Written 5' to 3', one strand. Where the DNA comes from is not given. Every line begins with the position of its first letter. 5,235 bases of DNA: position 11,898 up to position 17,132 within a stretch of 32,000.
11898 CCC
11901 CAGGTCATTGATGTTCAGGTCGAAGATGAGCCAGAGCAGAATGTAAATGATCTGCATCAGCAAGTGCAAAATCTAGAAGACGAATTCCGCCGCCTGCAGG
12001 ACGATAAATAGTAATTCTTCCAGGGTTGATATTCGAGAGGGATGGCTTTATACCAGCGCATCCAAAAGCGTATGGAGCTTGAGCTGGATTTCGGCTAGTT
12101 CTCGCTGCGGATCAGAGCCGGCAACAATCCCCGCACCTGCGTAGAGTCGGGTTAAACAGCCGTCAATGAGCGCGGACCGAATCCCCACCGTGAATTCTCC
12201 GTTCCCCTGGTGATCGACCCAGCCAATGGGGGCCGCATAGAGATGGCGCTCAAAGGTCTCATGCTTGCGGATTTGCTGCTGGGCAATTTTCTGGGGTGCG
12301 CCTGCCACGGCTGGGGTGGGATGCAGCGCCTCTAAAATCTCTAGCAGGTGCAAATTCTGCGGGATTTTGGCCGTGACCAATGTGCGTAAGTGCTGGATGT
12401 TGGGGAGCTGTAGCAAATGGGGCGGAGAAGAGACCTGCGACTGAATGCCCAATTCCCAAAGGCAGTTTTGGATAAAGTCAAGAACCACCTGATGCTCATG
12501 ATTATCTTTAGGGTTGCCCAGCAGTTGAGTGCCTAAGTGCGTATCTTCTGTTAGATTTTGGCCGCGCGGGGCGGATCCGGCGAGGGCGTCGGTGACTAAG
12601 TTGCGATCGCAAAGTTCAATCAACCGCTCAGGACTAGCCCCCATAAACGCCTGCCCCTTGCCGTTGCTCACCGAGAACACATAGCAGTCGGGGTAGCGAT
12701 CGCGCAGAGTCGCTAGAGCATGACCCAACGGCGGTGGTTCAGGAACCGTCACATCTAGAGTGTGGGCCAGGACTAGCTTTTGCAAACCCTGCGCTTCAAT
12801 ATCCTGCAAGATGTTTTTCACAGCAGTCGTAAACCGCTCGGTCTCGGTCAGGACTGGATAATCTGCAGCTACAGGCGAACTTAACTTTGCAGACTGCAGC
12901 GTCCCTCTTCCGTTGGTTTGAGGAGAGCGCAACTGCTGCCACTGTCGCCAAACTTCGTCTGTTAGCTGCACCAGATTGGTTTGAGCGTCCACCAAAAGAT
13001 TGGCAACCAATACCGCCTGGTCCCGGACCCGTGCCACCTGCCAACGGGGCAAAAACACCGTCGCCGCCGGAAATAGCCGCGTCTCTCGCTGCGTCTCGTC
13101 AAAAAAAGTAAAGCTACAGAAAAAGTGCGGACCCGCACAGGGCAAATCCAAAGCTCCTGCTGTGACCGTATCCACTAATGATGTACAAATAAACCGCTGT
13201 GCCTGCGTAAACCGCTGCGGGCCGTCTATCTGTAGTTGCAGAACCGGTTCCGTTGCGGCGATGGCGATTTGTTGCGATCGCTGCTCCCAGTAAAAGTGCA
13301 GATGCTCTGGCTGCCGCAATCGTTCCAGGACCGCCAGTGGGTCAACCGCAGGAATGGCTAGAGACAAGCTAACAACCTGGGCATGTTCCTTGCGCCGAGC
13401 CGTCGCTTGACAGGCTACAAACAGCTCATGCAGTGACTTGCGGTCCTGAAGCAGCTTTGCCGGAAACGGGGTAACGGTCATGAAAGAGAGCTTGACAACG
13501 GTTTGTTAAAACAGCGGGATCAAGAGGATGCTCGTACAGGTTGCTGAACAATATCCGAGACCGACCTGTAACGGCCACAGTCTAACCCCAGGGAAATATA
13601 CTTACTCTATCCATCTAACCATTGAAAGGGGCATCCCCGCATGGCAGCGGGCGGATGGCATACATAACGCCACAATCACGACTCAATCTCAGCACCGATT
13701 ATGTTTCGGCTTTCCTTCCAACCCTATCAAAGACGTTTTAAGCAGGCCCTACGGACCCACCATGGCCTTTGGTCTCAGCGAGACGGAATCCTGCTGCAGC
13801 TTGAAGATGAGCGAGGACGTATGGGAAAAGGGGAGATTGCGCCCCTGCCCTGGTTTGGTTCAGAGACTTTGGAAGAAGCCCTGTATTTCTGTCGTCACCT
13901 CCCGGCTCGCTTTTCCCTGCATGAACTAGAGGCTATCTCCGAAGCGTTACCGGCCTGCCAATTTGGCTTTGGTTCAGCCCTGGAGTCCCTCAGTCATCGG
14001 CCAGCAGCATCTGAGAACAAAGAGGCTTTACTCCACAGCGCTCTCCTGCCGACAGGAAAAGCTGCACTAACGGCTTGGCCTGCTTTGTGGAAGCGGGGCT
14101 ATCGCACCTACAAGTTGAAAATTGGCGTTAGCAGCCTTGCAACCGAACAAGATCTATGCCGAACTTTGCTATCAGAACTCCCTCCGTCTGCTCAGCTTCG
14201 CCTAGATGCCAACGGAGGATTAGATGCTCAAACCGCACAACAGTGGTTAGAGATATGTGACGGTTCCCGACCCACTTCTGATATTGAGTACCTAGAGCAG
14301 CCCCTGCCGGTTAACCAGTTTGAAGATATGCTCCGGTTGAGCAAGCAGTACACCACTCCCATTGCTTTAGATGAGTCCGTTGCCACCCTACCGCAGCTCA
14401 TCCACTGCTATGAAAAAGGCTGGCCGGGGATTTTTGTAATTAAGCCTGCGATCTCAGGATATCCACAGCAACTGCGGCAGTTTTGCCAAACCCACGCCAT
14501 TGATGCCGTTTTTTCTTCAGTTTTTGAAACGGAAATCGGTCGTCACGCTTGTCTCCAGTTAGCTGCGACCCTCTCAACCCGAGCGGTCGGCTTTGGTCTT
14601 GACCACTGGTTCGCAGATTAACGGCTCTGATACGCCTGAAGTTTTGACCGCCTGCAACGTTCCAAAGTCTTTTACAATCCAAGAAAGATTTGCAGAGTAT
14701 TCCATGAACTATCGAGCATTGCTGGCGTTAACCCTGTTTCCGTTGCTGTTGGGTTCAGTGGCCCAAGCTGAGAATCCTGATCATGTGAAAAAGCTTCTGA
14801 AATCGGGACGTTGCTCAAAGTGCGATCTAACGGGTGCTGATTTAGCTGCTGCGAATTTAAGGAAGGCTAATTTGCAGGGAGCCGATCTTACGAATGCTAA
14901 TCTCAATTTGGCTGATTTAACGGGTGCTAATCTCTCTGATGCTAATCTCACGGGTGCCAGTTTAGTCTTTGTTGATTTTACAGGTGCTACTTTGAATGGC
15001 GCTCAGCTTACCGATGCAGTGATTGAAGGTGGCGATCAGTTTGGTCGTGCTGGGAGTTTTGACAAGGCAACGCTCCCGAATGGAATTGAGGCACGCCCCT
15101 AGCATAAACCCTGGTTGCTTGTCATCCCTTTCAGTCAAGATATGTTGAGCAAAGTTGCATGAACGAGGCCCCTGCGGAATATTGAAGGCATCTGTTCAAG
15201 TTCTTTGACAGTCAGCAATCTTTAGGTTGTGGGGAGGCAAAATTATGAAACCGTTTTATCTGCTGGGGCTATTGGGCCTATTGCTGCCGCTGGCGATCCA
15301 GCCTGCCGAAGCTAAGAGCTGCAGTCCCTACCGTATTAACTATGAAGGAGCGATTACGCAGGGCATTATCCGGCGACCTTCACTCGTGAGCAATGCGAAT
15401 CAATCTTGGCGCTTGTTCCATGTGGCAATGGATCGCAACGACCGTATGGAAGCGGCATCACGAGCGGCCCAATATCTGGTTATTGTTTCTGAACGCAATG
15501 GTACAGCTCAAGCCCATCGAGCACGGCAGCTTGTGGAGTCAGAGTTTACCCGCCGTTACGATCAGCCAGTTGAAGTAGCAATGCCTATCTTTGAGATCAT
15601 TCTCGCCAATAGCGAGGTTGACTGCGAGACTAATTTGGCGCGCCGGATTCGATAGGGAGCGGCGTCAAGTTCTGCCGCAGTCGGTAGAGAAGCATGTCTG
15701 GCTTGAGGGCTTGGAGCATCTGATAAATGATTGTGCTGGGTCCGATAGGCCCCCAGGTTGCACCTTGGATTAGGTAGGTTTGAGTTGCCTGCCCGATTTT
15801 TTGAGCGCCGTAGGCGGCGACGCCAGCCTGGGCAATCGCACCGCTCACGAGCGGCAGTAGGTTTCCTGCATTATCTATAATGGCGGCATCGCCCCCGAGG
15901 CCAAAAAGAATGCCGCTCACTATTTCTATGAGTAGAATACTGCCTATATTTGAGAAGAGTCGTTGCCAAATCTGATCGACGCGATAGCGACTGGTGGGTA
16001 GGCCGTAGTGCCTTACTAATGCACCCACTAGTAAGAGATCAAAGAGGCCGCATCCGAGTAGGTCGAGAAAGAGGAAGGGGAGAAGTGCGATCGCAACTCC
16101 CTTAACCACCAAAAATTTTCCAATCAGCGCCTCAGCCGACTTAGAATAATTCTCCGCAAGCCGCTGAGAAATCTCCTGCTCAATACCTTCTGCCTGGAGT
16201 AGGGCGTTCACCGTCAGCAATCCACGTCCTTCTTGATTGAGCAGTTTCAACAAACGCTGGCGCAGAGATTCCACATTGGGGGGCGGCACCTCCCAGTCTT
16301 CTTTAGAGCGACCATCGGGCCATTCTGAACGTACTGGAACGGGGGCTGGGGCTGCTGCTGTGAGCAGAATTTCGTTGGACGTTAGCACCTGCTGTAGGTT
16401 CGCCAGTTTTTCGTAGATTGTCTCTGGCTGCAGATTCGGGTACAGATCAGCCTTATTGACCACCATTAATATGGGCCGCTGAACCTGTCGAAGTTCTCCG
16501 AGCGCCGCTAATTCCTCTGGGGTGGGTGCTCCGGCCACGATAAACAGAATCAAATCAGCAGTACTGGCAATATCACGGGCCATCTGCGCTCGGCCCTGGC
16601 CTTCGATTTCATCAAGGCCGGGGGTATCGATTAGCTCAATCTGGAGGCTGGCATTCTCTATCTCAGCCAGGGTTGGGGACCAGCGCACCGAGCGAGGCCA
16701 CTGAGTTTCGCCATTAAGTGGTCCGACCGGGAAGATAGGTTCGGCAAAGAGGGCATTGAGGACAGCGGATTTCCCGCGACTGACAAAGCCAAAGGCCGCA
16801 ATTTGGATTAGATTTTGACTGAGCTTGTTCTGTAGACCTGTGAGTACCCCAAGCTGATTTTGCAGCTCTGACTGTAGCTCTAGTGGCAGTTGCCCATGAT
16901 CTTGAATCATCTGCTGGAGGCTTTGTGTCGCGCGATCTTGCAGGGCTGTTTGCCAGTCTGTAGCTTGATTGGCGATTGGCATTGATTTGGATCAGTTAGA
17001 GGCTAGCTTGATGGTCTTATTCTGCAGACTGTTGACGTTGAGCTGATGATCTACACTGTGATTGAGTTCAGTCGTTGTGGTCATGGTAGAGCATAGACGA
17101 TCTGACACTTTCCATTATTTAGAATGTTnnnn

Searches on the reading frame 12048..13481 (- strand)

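Call 11: search_protein_families(library=pfam, proteins=[window:12048-13481:-])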
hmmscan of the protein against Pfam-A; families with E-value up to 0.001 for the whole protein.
window:12048-13481:- (477 aa): 1 family
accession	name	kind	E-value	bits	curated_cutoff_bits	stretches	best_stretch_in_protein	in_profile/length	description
PF00425.24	Chorismate_bind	-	2e-73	247.6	27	1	215-468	3-257/257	chorismate binding enzyme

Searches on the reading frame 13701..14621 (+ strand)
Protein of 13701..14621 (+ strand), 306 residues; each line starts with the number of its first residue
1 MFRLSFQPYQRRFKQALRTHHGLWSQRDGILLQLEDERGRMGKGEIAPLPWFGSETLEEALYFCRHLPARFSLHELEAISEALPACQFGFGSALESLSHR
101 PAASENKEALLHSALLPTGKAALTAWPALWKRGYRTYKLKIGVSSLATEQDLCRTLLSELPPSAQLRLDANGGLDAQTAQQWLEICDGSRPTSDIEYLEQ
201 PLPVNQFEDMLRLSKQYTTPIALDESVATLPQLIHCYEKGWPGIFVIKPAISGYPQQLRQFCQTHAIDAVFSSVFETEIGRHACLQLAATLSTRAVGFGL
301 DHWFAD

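Call 47: search_protein_families(library=pfam, proteins=[window:13701-14621:+])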
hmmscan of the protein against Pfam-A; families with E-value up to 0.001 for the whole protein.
window:13701-14621:+ (306 aa): 2 families
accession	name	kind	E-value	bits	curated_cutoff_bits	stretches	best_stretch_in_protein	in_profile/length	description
PF13378.12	MR_MLE_C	-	3.6e-22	79.6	29.4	1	129-294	9-174/219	Enolase C-terminal domain-like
PF21508.2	MenC_N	-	2.7e-10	40.7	27.3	1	24-95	24-92/94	MenC, N-terminal domain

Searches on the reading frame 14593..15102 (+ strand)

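Call 47: search_protein_families(library=pfam, proteins=[window:14593-15102:+])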
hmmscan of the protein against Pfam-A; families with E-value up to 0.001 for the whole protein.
window:14593-15102:+ (169 aa): 3 families
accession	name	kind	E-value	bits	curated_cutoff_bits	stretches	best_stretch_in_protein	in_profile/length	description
PF00805.28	Pentapeptide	-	5.8e-21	74.1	20.2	2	107-145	1-39/40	Pentapeptide repeats (8 copies)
PF13599.13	Pentapeptide_4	-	3.6e-08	33.8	38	1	76-141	10-75/78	Pentapeptide repeat region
PF13576.12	Pentapeptide_3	-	5.1e-08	33.4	27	1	110-153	2-47/48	Pentapeptide repeats (9 copies)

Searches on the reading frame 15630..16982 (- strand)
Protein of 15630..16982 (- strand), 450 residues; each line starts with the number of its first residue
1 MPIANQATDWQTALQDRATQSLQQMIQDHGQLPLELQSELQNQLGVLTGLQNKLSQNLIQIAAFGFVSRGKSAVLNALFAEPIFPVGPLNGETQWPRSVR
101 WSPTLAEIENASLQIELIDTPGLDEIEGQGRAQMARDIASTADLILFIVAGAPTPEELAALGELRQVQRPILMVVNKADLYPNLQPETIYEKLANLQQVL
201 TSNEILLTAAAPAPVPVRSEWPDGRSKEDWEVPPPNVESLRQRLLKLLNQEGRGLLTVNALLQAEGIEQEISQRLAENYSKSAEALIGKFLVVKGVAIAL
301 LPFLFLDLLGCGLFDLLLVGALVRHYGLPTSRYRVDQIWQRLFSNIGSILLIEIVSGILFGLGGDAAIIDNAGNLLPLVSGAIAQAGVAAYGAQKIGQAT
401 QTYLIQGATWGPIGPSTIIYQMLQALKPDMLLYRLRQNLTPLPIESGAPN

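Call 48: search_protein_families(library=pfam, proteins=[window:15630-16982:-])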
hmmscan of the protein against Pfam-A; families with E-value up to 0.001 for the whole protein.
window:15630-16982:- (450 aa): 4 families
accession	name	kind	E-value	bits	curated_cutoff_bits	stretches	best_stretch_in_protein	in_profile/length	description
PF05128.17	DUF697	-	1e-22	81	27.7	1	262-427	1-161/162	Domain of unknown function (DUF697)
PF01926.29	MMR_HSR1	-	4.3e-13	49.8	21.9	1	61-177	2-113/113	50S ribosome-binding GTPase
PF00350.29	Dynamin_N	-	1.9e-11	44.7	27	2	61-89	1-29/168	Dynamin family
PF00009.33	GTP_EFTU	-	0.00021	21.4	26.5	1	106-199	62-154/188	Elongation factor Tu GTP binding domain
